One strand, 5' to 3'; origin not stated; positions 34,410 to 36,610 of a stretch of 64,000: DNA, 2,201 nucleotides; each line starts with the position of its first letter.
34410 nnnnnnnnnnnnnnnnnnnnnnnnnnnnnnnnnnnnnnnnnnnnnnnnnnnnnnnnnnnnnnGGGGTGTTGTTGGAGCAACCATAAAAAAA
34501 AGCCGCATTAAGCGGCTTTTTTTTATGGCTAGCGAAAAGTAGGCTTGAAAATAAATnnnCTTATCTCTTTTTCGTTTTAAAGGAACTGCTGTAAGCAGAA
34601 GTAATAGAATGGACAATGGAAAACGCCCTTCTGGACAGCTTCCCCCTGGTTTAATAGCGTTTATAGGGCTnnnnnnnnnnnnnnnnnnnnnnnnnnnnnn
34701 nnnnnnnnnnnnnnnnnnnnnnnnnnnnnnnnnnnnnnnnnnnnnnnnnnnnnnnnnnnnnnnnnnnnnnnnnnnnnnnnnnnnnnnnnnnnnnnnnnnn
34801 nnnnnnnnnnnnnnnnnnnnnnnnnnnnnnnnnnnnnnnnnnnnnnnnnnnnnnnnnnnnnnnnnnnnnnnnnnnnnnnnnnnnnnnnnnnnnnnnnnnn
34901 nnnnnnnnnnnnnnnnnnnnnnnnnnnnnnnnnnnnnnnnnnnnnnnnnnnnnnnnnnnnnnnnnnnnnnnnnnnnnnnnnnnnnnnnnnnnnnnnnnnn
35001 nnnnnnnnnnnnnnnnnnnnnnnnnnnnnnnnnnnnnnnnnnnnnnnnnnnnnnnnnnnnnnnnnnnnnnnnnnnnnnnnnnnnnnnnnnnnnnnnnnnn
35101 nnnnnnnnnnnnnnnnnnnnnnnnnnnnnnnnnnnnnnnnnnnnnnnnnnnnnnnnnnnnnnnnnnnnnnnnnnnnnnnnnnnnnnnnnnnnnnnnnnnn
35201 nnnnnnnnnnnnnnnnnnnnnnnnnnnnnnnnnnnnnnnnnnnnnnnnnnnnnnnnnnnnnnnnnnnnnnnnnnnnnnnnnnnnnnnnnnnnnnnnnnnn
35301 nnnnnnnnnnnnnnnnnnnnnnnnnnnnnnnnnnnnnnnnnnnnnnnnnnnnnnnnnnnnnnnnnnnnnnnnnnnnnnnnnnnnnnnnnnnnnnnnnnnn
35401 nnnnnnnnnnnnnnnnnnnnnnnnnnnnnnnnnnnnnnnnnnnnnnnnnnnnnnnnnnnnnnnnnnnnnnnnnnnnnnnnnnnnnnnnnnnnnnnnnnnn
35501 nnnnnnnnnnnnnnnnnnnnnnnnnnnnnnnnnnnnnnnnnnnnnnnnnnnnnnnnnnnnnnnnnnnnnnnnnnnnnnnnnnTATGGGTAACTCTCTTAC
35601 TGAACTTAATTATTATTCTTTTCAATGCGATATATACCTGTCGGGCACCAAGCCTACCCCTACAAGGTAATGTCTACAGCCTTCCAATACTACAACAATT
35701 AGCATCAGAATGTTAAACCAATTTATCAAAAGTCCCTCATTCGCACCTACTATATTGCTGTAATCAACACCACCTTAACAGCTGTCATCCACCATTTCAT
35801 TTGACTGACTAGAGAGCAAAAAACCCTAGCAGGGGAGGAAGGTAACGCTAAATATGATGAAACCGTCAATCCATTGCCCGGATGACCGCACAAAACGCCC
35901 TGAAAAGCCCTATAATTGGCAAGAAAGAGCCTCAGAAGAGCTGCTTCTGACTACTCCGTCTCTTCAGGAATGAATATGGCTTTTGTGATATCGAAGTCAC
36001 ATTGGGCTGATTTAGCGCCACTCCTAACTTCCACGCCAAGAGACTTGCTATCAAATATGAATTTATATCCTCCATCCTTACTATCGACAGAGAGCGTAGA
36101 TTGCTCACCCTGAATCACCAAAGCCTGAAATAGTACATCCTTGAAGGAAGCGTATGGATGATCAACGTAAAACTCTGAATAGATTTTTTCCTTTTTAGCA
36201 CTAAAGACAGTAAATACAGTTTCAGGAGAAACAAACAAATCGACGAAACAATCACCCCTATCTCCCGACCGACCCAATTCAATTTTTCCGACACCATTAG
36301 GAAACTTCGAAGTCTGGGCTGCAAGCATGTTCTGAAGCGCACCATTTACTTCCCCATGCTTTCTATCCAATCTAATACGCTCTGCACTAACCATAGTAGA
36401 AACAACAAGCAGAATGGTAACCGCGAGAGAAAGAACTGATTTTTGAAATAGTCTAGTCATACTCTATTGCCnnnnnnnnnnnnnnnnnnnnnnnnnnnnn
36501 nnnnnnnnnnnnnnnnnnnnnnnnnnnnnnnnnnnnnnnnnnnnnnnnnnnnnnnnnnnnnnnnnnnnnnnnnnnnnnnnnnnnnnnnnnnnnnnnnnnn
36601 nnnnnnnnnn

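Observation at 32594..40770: Block of six uncharacterised envelope or secreted proteins between acs and a stand-alone secretin module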

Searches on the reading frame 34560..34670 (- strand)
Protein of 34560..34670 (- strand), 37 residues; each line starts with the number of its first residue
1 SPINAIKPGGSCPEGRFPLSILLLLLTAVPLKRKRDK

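Call 57: search_protein_families(library=ncbifam, proteins=[window:34560-34670:-], max_evalue=10)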
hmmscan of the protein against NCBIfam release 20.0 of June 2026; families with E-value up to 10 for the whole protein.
seq(37 aa): 0 families

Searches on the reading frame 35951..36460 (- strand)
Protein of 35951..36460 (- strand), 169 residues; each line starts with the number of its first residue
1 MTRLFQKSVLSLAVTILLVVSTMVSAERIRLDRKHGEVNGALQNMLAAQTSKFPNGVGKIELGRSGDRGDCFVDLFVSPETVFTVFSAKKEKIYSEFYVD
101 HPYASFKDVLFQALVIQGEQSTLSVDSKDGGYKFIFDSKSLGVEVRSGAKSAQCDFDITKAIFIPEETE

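Call 4: search_protein_families(library=pfam, proteins=[window:35951-36460:-], max_evalue=0.1)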
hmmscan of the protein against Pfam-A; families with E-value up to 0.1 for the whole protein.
window:35951-36460:- (169 aa): 0 families

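Call 5: search_protein_families(library=ncbifam, proteins=[window:35951-36460:-], max_evalue=0.1)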
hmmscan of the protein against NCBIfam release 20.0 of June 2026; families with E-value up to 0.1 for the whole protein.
window:35951-36460:- (169 aa): 0 families

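Call 54: search_protein_families(library=pfam, proteins=[P0102, P0183, P0203, P0201, P0207, P0215, P0217, P0218, P0231, P0226], max_evalue=0.001)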
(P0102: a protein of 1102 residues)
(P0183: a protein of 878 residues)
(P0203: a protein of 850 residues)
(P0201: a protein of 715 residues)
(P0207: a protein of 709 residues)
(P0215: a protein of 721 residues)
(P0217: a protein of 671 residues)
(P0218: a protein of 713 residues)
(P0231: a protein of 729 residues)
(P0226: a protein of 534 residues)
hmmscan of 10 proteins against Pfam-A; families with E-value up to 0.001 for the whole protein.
P0102 (1102 aa): 0 families

P0183 (878 aa): 0 families

P0203 (850 aa): 0 families

P0201 (715 aa): 0 families

P0207 (709 aa): 1 family
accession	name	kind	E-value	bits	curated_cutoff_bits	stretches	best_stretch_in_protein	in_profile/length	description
PF04392.18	ABC_sub_bind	-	0.0001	22.1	25.9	1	524-705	115-292/293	ABC transporter substrate binding protein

P0215 (721 aa): 0 families

P0217 (671 aa): 0 families

P0218 (713 aa): 0 families

P0231 (729 aa): 0 families

P0226 (534 aa): 0 families
